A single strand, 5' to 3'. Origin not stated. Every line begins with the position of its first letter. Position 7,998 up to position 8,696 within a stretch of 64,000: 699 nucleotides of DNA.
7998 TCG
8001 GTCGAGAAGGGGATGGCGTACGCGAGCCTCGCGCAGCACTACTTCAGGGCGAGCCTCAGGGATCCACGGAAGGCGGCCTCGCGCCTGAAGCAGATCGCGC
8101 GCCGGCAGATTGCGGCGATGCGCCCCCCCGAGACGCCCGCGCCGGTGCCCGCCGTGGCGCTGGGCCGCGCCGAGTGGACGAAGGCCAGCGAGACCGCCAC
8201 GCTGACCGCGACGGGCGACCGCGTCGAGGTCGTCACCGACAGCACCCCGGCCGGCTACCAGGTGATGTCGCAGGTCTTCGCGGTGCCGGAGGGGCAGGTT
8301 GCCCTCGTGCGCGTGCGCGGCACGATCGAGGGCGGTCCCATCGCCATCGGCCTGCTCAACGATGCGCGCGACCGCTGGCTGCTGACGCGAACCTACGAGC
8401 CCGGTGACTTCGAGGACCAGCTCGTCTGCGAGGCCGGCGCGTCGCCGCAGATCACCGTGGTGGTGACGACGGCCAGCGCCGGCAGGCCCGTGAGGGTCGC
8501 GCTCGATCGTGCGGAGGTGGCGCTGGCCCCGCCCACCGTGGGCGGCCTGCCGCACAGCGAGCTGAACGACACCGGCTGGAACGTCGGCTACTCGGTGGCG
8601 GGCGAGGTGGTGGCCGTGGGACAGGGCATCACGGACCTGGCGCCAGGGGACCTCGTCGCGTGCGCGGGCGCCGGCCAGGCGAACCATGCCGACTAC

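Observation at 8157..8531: A cluster-specific 'GYQ...RW' module is inserted inside the cytoplasmic bi-domain oxidoreductase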

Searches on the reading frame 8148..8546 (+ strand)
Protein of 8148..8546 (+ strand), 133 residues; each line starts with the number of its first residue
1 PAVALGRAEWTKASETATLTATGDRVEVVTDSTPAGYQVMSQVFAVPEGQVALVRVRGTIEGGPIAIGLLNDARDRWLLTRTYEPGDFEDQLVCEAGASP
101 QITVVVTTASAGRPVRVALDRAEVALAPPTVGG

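Call 12: find_homologous_proteins(query=A1, max_evalue=0.001)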
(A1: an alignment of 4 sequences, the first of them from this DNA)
Query A1 (4 sequences) (133 aa, profile of the alignment): 9 proteins with E <= 0.001 among 2605 candidates.
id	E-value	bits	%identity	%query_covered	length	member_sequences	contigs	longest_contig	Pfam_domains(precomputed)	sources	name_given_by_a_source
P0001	1.3e-38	149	31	49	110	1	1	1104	-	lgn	-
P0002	2.7e-34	135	33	77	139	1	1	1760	-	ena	-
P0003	8.3e-34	134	35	77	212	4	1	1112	-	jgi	jgi:hypothetical protein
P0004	9.4e-32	127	23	96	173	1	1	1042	-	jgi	jgi:hypothetical protein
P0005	6.1e-25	105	37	54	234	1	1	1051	-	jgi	jgi:hypothetical protein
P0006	2.5e-24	103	35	39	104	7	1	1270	-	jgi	jgi:hypothetical protein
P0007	4.5e-21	93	31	38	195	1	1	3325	PF14417.13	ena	-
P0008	1.4e-18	85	55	91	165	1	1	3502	-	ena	-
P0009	1.9e-16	78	57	71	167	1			-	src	-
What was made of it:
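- Tried and rejected: The word-indexed profile search (call 12) returned only 9 fragments and suggested extreme rarity.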

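Call 13: search_solved_structures(query=A1, max_evalue=10)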
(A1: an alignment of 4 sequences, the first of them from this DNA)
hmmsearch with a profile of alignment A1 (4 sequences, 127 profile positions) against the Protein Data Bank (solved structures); distinct sequences matched with E-value up to 10: 9.
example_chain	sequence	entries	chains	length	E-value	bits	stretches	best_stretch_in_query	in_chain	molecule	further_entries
5tcu_L2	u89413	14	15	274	0.46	13.5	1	62-113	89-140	50S ribosomal protein L2 | Large ribosomal subunit protein uL2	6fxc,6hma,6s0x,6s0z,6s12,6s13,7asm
5li0_D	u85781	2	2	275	0.46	13.4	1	62-113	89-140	50S ribosomal protein L2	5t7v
6ddd_B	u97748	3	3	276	0.46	13.4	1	62-113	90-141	50S ribosomal protein L2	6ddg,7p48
4wce_A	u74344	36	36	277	0.47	13.4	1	62-113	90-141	50S ribosomal protein L2 | Large ribosomal subunit protein uL2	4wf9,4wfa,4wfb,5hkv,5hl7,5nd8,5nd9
1sxg_A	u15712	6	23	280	0.63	13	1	56-102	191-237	Glucose-resistance amylase regulator | Catabolite control protein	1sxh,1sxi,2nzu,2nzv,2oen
1rzr_G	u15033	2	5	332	0.76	12.7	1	56-102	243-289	Glucose-resistance amylase regulator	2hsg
1zvv_A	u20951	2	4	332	0.76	12.7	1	56-102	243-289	Glucose-resistance amylase regulator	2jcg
3vkw_A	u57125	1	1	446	1.2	12.1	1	62-86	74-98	Replicase large subunit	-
3wrx_C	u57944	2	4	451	1.2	12.1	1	62-86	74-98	Replicase large subunit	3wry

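Call 27: predict_structure(alignment_id=A2)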
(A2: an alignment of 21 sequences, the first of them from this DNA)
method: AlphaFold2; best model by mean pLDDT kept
length: 133 residues; sequences in the alignment: 21
mean_pLDDT: 92.4   pTM: 0.85
mean pLDDT of the five models: 92.4, 91.6, 90.2, 90.1, 86.3
residues with pLDDT >= 90: 112; 70-90: 16; 50-70: 4; < 50: 1
segments of 3 or more residues with pLDDT < 50: none
pLDDT, mean of each block of 10 residues (from residue 1): 79 95 93 91 94 96 96 96 98 93 95 95 90 54
secondary structure, 60 per line:
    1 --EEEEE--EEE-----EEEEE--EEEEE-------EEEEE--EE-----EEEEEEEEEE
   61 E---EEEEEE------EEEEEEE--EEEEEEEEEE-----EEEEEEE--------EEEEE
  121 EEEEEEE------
elements in order: E3-7 E10-12 E18-22 E25-29 E37-41 E51-61 E65-70 E77-83 E86-95 E101-107 E116-127
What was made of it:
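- On Carbohydrate-binding module, beta-jelly-roll class (CBM4/22/29-like): AF2 model pLDDT 92.4 (call 27).
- Fold: AF2 pLDDT 92.4 with 11 strands (call 27).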

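Call 30: fold_search(model_id=the predicted structure, library=pdb)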
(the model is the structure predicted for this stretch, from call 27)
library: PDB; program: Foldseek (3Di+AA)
matches with E <= 10: 1784; with E <= 0.001: 42
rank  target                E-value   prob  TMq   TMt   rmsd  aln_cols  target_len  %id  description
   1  1gui_A                2.6e-05  1.00  0.64  0.57   3.6       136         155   11  CBM4 structure and function (released 2002-09-26)
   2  6zps_AAA              4.1e-05  1.00  0.64  0.16   4.0       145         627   13  Structure of Unliganded MgGH51 a-L-Arabinofuranosidase Crystal Type 3 Collected at 2.75 A (released 2020-11-11)
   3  8a28_A                6.6e-05  1.00  0.52  0.21   8.9       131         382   14  Structure of the astacin zymogen of LAST-MAM from Limulus polyphemus (released 2022-10-19)
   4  1k42_MODEL_1_A        8.2e-05  1.00  0.62  0.51   6.7       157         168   11  The Solution Structure of the CBM4-2 Carbohydrate Binding Module from a Thermostable Rhodothermus marinus Xyla (released 2002-05-29)
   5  4bj0_A                1.1e-04  1.00  0.63  0.53   7.2       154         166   12  Xyloglucan binding module (CBM4-2 X2-L110F) in complex with branched xyloses (released 2014-04-23)
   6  3jxs_A                1.5e-04  1.00  0.61  0.51   4.3       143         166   11  Crystal structure of XG34, an evolved xyloglucan binding CBM (released 2009-10-27)
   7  9h99                  1.5e-04  1.00  0.55  0.09   4.4       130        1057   14  Native structure of the full-length pesticidal protein Cry1Ca18 at pH7, from crystals formed in vivo (released 2025-11-12)
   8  9i0y_0                1.6e-04  1.00  0.46  0.53   9.1       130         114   13  Recombinant Ena2A fibers (released 2025-03-12)
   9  9i0y_a                1.7e-04  1.00  0.47  0.53   8.9       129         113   13  Recombinant Ena2A fibers (released 2025-03-12)
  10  8hhv_A                1.9e-04  1.00  0.69  0.21   2.9       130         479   14  endo-alpha-D-arabinanase EndoMA1 from Microbacterium arabinogalactanolyticum (released 2023-08-16)
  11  8w7n                  2.0e-04  1.00  0.51  0.08   7.5       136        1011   13  Crystal structure of the in-cell Cry1Aa purified from Bacillus thuringiensis (released 2024-03-06)
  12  2y64_A                2.3e-04  1.00  0.64  0.53   7.2       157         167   13  Xylopentaose binding mutated (X-2 L110F) CBM4-2 Carbohydrate Binding Module from a Thermostable Rhodothermus marinus X (released 2012-03-07)
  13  8ic1_A                2.5e-04  1.00  0.69  0.21   2.9       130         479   14  endo-alpha-D-arabinanase EndoMA1 D51N mutant from Microbacterium arabinogalactanolyticum in complex with arabinooligos (released 2023-08-16)
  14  8xmz_A                2.9e-04  1.00  0.55  0.54   7.7       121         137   12  Crystal structure of a novel porphyran-binding carbohydrate binding module (released 2024-01-17)
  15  3nru_G                3.2e-04  1.00  0.67  0.58   3.9       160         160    9  Ligand binding domain of EPHA7 (released 2010-12-08)
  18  1gwl_A                3.7e-04  1.00  0.60  0.57   4.3       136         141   12  Carbohydrate binding module family29 complexed with mannohexaose (released 2003-03-20)
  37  4xuo_A                8.2e-04  1.00  0.50  0.44   8.3       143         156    9  Structure of the CBM22-1 xylan-binding domain from Paenibacillus barcinonensis Xyn10C (released 2015-06-03)
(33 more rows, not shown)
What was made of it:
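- On Carbohydrate-binding module, beta-jelly-roll class (CBM4/22/29-like): Foldseek top hits are CBM4, CBM4-2, CBM29, CBM22 and CBM61, with TM-score normalised to the query 0.5-0.69 (call 30).
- The best Foldseek PDB hits are mostly CBMs: CBM4 1gui (2.6e-5), the GH51 N-terminal domain, CBM4-2, arabinanase 8hhv (TMq 0.69), CBM29, CBM22, CBM61 and a porphyran-binding CBM (call 30). Non-CBM jelly rolls (MAM, ephrin-receptor LBD, Cry domain III, Ena fibres) are among the hits (call 30). Ena fibre subunits appear among the fold hits (call 30).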

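Call 32: search_protein_representatives(alignment_id=A2)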
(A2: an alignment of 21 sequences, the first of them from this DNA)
Query: 21 sequences, 133 profile positions. Proteins with E-value up to 0.001 (for the whole library): 736; up to 1e-10: 285; up to 1e-30: 23. The best 150 are listed.
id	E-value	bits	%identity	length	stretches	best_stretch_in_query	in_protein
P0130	2.5e-47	176.0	-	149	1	2-133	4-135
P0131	2.8e-47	175.9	-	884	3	6-130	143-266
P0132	1.2e-44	167.4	-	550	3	6-124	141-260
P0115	1.4e-43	163.9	-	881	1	2-133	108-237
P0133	3.5e-41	156.2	-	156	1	1-124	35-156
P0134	3.4e-40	153.0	-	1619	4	18-118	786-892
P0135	6.5e-39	148.8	-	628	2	8-117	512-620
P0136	2.9e-38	146.7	-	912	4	4-129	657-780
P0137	6.0e-38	145.7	-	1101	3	18-121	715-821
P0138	1.8e-35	137.7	-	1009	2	22-128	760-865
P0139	3.5e-35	136.7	-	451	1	1-132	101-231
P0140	3.9e-33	130.1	-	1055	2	10-114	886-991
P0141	3.9e-33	130.1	-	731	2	3-127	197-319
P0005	8.0e-33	129.1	-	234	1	2-131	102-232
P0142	1.1e-32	128.6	-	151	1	20-129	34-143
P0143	2.0e-32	127.8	-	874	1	3-130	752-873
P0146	6.2e-32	126.2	-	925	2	5-121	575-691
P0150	6.0e-31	123.0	-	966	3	14-121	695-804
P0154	2.1e-28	114.8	-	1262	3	19-118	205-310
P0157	5.1e-27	110.3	-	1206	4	14-126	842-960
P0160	1.2e-26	109.1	-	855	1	2-131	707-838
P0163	5.2e-26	107.1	-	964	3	6-127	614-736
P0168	5.8e-25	103.7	-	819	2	20-122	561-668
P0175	6.2e-24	100.3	-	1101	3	4-120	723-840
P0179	9.0e-24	99.8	-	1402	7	51-118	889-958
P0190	6.2e-22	93.9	-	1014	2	4-115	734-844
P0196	1.5e-21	92.6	-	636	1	4-130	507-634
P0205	3.8e-21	91.3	-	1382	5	5-107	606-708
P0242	8.5e-19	83.7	-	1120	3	7-120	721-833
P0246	1.4e-18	83.0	-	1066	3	9-121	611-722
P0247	1.5e-18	82.9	-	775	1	4-127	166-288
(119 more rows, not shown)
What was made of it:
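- Pathway linkage: the family is very rare (736 of 1.84 billion representatives; call 32).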

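Call 34: search_protein_families(library=pfam, proteins=[P0131, P0134, P0136, P0137, P0141, P0154, P0179, P0146, P0247], max_evalue=0.001)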
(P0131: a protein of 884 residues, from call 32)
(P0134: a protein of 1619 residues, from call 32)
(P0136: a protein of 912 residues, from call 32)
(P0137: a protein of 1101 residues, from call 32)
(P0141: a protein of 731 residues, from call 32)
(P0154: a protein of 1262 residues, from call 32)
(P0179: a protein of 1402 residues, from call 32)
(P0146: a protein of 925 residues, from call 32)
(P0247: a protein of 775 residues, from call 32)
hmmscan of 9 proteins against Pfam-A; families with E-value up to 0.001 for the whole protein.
P0131 (884 aa): 5 families
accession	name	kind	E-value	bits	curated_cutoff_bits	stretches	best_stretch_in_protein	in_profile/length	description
PF00534.26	Glycos_transf_1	-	5.2e-14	52.6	26.4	1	669-858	2-171/172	Glycosyl transferases group 1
PF13692.12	Glyco_trans_1_4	-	2.8e-13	50.7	27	1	684-843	3-140/142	Glycosyl transferases group 1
PF13439.12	Glyco_transf_4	-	9.3e-10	39.2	28.5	1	534-659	44-169/170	Glycosyltransferase Family 4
PF13524.12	Glyco_trans_1_2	-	2.4e-08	34.5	25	1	712-874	14-143/144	Glycosyl transferase-like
PF13579.12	Glyco_trans_4_4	-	7.4e-07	30.1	29.7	1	568-655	76-158/158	Glycosyl transferase 4-like domain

P0134 (1619 aa): 0 families

P0136 (912 aa): 0 families

P0137 (1101 aa): 0 families

P0141 (731 aa): 0 families

P0154 (1262 aa): 2 families
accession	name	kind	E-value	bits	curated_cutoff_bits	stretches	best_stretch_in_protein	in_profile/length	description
PF08238.18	Sel1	-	5e-21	74.8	30.7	0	1149-1181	3-36/36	Sel1 repeat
PF24575.1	TPR_Slam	-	2.2e-05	25.2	35.2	0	1008-1044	4-40/104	Surface lipoprotein assembly modifier, N-terminal TPR repeats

P0179 (1402 aa): 0 families

P0146 (925 aa): 2 families
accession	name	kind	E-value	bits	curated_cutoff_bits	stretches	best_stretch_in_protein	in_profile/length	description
PF13489.12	Methyltransf_23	-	3e-14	53.5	27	1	315-466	14-164/164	Methyltransferase domain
PF08241.18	Methyltransf_11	-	2.8e-06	28.3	21.2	1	328-413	1-94/95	Methyltransferase domain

P0247 (775 aa): 5 families
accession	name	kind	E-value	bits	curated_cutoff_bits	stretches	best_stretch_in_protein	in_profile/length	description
PF13692.12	Glyco_trans_1_4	-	2.9e-18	66.9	27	1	569-728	3-139/142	Glycosyl transferases group 1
PF00534.26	Glycos_transf_1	-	2.1e-14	53.9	26.4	1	558-744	6-171/172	Glycosyl transferases group 1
PF13524.12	Glyco_trans_1_2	-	8.8e-10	39.1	25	1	594-759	10-142/144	Glycosyl transferase-like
PF13579.12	Glyco_trans_4_4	-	1.9e-08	35.3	29.7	1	435-540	59-158/158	Glycosyl transferase 4-like domain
PF13439.12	Glyco_transf_4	-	2.8e-08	34.4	28.5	1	379-544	6-169/170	Glycosyltransferase Family 4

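Call 60: search_protein_families(library=pfam, proteins=[P0150, P0157, P0168, P0175, P0205, P0246, P0163, P0190, P0242], max_evalue=0.001)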
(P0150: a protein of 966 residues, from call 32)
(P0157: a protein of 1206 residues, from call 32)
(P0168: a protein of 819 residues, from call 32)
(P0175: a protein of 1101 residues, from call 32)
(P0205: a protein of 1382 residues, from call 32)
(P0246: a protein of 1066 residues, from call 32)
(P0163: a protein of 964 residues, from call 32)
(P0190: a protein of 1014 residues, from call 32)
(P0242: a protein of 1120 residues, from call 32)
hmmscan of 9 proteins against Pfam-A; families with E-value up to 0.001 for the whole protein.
P0150 (966 aa): 0 families

P0157 (1206 aa): 1 family
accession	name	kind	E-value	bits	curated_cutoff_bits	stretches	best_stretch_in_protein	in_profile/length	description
PF00386.27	C1q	-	2.6e-05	24.9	23.7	0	541-617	32-108/127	C1q domain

P0168 (819 aa): 0 families

P0175 (1101 aa): 2 families
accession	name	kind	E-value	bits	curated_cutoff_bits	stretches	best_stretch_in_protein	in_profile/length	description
PF13186.11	SPASM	-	2.3e-12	47.5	21.5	1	969-1038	1-67/67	Iron-sulfur cluster-binding domain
PF04055.27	Radical_SAM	-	1.8e-10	41.7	29.5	1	206-336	3-140/166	Radical SAM superfamily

P0205 (1382 aa): 2 families
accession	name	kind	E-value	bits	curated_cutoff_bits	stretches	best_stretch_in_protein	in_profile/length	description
PF04055.27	Radical_SAM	-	8.4e-10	39.5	29.5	1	210-368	3-165/166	Radical SAM superfamily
PF13186.11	SPASM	-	2.2e-09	37.9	21.5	1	1259-1327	1-66/67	Iron-sulfur cluster-binding domain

P0246 (1066 aa): 2 families
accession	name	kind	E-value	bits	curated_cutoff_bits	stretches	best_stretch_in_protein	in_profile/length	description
PF04055.27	Radical_SAM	-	1.7e-12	48.2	29.5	1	208-367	3-166/166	Radical SAM superfamily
PF13186.11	SPASM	-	9.4e-12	45.5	21.5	1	942-1011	1-67/67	Iron-sulfur cluster-binding domain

P0163 (964 aa): 1 family
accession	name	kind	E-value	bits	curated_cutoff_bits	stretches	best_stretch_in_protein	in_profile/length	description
PF04055.27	Radical_SAM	-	2.6e-08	34.6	29.5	1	94-257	2-164/166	Radical SAM superfamily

P0190 (1014 aa): 2 families
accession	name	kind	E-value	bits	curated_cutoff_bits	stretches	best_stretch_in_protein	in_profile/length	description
PF13186.11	SPASM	-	7.8e-11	42.5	21.5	1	935-1004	1-67/67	Iron-sulfur cluster-binding domain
PF04055.27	Radical_SAM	-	2.6e-09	37.9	29.5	1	215-378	3-165/166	Radical SAM superfamily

P0242 (1120 aa): 2 families
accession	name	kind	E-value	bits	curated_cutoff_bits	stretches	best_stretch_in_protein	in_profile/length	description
PF04055.27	Radical_SAM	-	2.7e-13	50.8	29.5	1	333-498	3-166/166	Radical SAM superfamily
PF13186.11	SPASM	-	1e-09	39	21.5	1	980-1049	1-67/67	Iron-sulfur cluster-binding domain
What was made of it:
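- On C1q/TNF-like jelly roll: Only one distant family member (P0157) gives a marginal C1q hit (call 60).
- One family member's copy gives a weak Pfam C1q hit (24.9 bits; call 60), and C1q/TNF jelly rolls trimerise. Soluble cytoplasmic hosts (oxidoreductase, GT4, methyltransferase, radical SAM; calls 34, 60) would benefit from membrane recruitment. Repeated independent recruitment to glycan enzymes also argues against it (calls 34, 60).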

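Call 61: list_cluster_members(proteins=[P0131, P0134, P0137, P0146, P0154, P0160, P0196, P0143, P0247, P0179])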
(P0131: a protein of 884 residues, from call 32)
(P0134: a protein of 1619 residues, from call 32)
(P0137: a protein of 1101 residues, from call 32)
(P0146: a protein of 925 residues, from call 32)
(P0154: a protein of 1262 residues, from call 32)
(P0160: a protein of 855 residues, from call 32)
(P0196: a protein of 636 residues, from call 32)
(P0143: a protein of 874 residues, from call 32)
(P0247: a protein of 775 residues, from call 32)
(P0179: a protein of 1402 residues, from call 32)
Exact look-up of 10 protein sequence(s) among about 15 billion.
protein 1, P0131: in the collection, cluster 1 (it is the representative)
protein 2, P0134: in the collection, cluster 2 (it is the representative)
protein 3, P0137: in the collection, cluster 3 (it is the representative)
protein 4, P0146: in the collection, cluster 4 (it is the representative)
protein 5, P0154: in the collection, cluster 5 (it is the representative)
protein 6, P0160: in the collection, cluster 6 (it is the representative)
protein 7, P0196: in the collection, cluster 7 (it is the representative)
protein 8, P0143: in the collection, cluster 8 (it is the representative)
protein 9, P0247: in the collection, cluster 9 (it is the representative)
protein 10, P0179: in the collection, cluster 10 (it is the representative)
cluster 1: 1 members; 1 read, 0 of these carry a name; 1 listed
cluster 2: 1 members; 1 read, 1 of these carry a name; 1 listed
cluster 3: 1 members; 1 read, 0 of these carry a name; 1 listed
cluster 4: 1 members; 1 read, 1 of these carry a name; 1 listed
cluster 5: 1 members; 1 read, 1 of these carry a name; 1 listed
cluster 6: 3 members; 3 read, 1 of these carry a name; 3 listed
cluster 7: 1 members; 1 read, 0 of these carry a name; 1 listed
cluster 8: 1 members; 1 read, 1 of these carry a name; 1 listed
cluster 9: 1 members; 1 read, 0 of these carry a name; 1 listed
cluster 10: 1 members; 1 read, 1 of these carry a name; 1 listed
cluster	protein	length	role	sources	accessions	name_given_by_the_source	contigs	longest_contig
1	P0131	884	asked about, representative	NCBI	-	-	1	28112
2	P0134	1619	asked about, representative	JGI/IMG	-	hypothetical protein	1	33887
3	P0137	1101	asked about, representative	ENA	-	-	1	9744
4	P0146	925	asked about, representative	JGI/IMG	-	hypothetical protein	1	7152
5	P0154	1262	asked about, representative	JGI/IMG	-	TPR repeat protein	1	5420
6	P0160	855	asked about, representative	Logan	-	-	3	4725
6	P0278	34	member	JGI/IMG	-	hypothetical protein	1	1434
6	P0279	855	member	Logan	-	-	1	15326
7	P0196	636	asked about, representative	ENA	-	-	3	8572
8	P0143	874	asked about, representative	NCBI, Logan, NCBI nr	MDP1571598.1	MAG: glycosyltransferase family 39 protein [Vicinamibacterales bacterium] | glycosyltransferase family 39 protein [Vicinamibacterales bacterium]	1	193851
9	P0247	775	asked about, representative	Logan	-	-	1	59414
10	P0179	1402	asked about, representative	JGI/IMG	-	hypothetical protein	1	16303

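Call 64: search_protein_families(library=pfam, alignment_id=A2, max_evalue=10)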
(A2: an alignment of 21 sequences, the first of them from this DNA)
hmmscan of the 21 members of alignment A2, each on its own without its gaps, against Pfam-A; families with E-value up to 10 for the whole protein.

A. member 1, seq(133 aa): 0 families

B. families by the number of members that match (of 21 scanned): 9 families
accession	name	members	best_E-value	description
PF04232.17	SpoVS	1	0.00032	Stage V sporulation protein S (SpoVS)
PF07523.18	Big_3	1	0.019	Bacterial Ig-like domain (group 3)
PF14344.12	DUF4397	1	0.024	Domain of unknown function (DUF4397)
PF17801.7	Melibiase_C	1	0.03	Alpha galactosidase C-terminal beta sandwich domain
PF21475.2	PaaA-like_N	1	0.13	PaaA-like, N-terminal domain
PF10748.14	HofP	1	0.15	DNA utilization proteins HofP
PF24065.1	REV3_N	1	0.17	DNA polymerase zeta catalytic subunit, N-terminal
PF23819.1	DUF7189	1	0.3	Family of unknown function (DUF7189)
PF22490.1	EndA_linker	1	0.41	tRNA-splicing endonuclease, linker domain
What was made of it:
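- On C1q/TNF-like jelly roll: None of the 21 aligned copies does (call 64).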

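Call 80: search_solved_structures(query=A2, max_evalue=10, show_alignments=2)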
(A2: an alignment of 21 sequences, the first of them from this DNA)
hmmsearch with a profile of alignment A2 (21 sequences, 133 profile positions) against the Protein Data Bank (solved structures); distinct sequences matched with E-value up to 10: 0.
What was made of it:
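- On Carbohydrate-binding module, beta-jelly-roll class (CBM4/22/29-like): No PDB sequence hit (calls 13, 80).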

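Call 81: find_encoding_contigs(protein=P0131, flank=8000, max_places=1)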
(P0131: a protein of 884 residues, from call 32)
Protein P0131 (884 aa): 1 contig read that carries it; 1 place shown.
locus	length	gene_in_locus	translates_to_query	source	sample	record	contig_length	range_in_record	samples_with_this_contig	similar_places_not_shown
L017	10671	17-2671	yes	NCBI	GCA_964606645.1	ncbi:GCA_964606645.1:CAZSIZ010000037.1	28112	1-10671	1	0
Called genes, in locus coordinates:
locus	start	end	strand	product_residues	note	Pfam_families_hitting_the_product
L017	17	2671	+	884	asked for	PF13439:Glyco_transf_4, PF13579:Glyco_trans_4_4 (weak), PF00534:Glycos_transf_1, PF13692:Glyco_trans_1_4, PF13524:Glyco_trans_1_2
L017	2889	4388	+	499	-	PF00989:PAS (faint), PF08448:PAS_4 (faint), PF13188:PAS_8 (faint), PF13426:PAS_9 (faint), PF00512:HisKA, PF02518:HATPase_c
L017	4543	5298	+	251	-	PF13367:PrsW-protease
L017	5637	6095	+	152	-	PF05130:FlgN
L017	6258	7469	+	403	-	PF00989:PAS, PF08448:PAS_4 (weak), PF13426:PAS_9 (weak), PF00512:HisKA, PF02518:HATPase_c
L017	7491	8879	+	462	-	PF00072:Response_reg, PF00158:Sigma54_activat, PF14532:Sigma54_activ_2, PF07728:AAA_5, PF25601:AAA_lid_14, PF02954:HTH_8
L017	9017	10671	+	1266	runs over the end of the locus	-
